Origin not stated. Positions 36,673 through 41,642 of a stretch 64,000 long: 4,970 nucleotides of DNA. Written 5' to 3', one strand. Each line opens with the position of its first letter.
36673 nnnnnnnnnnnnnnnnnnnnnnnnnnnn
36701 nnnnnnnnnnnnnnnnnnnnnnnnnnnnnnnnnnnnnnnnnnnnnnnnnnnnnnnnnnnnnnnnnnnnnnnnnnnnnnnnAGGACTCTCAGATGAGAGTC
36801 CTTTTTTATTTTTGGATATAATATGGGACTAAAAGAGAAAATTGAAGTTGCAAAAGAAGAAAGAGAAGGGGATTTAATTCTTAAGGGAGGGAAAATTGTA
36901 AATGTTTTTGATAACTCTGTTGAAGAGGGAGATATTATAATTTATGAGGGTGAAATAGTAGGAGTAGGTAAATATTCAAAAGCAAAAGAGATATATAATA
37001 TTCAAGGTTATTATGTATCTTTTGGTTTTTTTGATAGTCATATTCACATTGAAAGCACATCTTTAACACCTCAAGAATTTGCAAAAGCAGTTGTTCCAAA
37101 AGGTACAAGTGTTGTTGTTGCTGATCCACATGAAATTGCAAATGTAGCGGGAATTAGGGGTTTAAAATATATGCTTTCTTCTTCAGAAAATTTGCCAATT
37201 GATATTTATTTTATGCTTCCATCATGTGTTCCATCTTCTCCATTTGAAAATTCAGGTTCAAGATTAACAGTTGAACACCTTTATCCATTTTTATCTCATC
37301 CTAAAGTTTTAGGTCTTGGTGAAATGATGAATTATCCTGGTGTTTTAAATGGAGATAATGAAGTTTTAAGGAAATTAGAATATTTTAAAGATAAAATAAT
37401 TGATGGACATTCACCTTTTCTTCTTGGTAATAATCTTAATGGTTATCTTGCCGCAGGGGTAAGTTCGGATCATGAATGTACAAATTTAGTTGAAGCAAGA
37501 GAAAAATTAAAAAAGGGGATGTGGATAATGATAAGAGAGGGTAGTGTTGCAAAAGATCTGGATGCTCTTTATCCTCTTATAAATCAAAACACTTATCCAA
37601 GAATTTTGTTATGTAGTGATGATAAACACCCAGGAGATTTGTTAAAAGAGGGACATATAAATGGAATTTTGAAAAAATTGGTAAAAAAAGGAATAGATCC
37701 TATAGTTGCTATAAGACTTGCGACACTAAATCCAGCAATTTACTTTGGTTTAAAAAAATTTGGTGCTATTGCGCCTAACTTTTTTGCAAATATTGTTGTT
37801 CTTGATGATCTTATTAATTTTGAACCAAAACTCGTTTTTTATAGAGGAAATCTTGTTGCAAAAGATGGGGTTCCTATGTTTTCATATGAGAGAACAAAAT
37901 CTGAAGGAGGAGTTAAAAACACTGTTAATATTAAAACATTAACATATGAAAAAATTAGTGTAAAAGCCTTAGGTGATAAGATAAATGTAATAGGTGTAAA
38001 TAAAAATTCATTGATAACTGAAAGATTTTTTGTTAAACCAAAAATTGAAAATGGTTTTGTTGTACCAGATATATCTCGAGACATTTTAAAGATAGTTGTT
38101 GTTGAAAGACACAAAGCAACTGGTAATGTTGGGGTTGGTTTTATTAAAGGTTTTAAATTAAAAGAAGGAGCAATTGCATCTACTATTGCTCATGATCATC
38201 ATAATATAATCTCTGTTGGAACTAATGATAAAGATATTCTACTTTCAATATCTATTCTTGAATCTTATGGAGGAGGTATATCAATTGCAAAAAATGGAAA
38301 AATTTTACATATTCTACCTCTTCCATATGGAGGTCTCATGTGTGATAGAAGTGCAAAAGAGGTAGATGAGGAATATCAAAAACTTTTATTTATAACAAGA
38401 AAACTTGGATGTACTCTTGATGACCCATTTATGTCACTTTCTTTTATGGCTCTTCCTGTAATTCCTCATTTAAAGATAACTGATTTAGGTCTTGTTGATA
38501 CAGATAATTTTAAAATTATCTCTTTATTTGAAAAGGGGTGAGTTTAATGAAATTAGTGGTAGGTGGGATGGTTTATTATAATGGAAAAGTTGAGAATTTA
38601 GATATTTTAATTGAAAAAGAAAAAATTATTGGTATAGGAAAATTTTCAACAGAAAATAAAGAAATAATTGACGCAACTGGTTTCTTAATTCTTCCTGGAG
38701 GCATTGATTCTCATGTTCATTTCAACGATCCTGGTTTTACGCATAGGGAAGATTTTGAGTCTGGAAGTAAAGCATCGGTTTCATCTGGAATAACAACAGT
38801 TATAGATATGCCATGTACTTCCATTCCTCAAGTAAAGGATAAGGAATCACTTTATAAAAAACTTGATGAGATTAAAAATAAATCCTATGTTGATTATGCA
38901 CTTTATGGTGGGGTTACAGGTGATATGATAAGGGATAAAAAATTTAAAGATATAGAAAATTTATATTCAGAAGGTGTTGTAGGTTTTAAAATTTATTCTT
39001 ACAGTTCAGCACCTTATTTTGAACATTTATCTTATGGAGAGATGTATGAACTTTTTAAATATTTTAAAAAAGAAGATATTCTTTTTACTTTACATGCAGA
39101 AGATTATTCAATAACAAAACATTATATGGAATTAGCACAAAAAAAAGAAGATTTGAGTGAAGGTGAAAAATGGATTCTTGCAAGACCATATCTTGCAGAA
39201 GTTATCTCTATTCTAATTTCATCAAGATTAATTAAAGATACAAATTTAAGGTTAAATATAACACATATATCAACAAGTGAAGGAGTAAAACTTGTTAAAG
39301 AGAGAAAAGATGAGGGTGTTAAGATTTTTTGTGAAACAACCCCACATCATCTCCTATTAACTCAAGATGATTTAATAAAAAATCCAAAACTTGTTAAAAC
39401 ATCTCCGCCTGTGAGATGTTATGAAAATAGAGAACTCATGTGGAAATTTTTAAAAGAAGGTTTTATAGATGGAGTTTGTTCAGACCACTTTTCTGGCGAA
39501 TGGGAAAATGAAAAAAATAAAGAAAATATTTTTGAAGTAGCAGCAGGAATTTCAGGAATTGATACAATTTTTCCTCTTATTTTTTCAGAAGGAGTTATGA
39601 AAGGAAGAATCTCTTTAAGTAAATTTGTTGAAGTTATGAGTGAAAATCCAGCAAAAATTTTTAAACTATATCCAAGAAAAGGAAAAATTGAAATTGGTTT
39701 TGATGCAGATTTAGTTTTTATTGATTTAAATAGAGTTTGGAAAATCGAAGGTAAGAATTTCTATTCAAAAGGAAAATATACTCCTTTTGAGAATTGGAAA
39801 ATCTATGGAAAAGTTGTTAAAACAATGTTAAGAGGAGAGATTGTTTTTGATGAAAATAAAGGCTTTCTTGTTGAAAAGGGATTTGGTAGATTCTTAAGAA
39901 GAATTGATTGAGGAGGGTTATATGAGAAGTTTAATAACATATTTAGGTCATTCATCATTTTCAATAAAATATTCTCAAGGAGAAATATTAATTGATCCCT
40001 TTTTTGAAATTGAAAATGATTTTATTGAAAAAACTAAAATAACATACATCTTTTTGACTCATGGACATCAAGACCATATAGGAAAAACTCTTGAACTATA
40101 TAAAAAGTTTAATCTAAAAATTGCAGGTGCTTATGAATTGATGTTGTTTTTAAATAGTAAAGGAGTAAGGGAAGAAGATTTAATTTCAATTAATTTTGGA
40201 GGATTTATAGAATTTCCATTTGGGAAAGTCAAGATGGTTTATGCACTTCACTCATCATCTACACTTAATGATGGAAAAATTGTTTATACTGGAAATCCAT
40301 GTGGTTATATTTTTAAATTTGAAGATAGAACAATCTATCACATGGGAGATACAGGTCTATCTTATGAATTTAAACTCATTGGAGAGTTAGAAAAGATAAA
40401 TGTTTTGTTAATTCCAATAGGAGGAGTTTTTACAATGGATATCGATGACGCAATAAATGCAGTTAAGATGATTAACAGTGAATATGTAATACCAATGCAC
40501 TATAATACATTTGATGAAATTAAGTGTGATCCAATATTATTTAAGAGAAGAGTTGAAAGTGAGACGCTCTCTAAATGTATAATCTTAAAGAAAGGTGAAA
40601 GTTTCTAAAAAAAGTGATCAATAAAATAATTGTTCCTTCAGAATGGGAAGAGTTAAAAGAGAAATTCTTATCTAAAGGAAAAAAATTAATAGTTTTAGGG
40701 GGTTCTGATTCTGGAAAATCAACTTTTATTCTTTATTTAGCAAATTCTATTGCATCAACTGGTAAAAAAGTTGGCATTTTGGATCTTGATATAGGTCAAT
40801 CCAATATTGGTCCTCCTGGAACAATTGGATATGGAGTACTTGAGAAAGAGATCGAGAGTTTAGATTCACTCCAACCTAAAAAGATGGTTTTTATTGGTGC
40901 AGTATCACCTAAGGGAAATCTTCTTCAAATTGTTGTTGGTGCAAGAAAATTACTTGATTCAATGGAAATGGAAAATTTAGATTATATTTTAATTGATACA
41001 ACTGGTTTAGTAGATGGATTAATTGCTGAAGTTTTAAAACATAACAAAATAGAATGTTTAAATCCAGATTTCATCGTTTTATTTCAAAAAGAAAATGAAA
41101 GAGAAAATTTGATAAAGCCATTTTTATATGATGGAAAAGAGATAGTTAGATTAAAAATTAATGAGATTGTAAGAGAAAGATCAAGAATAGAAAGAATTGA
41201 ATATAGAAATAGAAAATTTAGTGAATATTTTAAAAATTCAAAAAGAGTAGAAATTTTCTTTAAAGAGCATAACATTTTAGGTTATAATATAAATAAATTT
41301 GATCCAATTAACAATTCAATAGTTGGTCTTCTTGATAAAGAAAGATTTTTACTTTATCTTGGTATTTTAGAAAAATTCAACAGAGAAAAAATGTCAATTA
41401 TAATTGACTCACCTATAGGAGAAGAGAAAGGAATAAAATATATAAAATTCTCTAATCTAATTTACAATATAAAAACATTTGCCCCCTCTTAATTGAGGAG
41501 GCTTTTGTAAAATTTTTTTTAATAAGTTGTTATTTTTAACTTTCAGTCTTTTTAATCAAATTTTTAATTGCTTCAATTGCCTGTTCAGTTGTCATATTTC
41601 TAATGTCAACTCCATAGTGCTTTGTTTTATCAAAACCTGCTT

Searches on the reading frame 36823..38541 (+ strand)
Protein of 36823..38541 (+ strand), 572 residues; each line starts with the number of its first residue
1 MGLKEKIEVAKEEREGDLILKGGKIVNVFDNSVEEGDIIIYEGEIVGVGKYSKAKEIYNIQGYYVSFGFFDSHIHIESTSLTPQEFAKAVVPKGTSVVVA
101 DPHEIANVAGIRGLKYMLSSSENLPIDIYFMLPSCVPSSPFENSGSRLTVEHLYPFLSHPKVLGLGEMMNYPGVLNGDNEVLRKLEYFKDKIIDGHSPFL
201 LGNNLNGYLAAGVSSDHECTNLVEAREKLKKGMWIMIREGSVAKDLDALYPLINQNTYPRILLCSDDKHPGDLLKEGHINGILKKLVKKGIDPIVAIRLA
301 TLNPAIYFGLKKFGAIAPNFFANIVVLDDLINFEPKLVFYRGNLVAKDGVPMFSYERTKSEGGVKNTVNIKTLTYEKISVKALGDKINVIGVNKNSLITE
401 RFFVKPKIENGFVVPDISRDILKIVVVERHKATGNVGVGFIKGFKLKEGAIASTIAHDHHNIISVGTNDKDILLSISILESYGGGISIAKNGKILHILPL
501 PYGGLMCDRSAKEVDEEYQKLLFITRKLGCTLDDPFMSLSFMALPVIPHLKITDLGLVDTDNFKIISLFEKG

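Call 31: search_protein_families(library=pfam, proteins=[window:36823-38541:+], max_evalue=0.0001)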
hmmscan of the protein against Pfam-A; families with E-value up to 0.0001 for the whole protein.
window:36823-38541:+ (572 aa): 2 families
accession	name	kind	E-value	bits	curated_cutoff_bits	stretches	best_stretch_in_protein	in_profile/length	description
PF13382.11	Adenine_deam_C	-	1.3e-65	220.4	27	1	397-564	2-169/169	Adenine deaminase C-terminal domain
PF01979.26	Amidohydro_1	-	8.8e-30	104.5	25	1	65-345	2-345/345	Amidohydrolase family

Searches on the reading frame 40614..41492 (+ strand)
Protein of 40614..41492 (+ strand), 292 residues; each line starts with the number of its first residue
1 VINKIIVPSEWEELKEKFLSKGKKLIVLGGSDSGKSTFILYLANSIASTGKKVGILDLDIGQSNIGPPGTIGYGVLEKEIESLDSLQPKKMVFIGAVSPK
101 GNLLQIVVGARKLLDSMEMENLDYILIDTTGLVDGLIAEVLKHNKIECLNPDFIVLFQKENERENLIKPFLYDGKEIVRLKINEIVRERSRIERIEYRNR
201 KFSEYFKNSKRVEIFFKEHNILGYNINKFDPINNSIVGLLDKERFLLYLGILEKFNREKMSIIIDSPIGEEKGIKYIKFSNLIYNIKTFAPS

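Call 31: search_protein_families(library=pfam, proteins=[window:40614-41492:+], max_evalue=0.0001)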
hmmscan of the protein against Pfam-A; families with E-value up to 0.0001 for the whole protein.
window:40614-41492:+ (292 aa): 5 families
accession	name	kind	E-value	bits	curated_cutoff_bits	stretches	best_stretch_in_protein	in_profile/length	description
PF16575.11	CLP1_P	-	2.5e-42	145.3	26.6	1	29-208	1-188/188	mRNA cleavage and polyadenylation factor CLP1 P-loop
PF01656.29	CbiA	-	1.1e-06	29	25.4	1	26-199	3-122/125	CobQ/CobB/MinD/ParA nucleotide binding domain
PF09140.17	MipZ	-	2.4e-06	27.5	20.7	1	32-218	11-200/262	ATPase MipZ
PF03308.22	MeaB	-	1.8e-05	24.3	23.1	1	25-132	36-136/273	Methylmalonyl Co-A mutase-associated GTPase MeaB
PF10609.15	ParA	-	4.1e-05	23.6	27.1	0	33-129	15-119/246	NUBPL iron-transfer P-loop NTPase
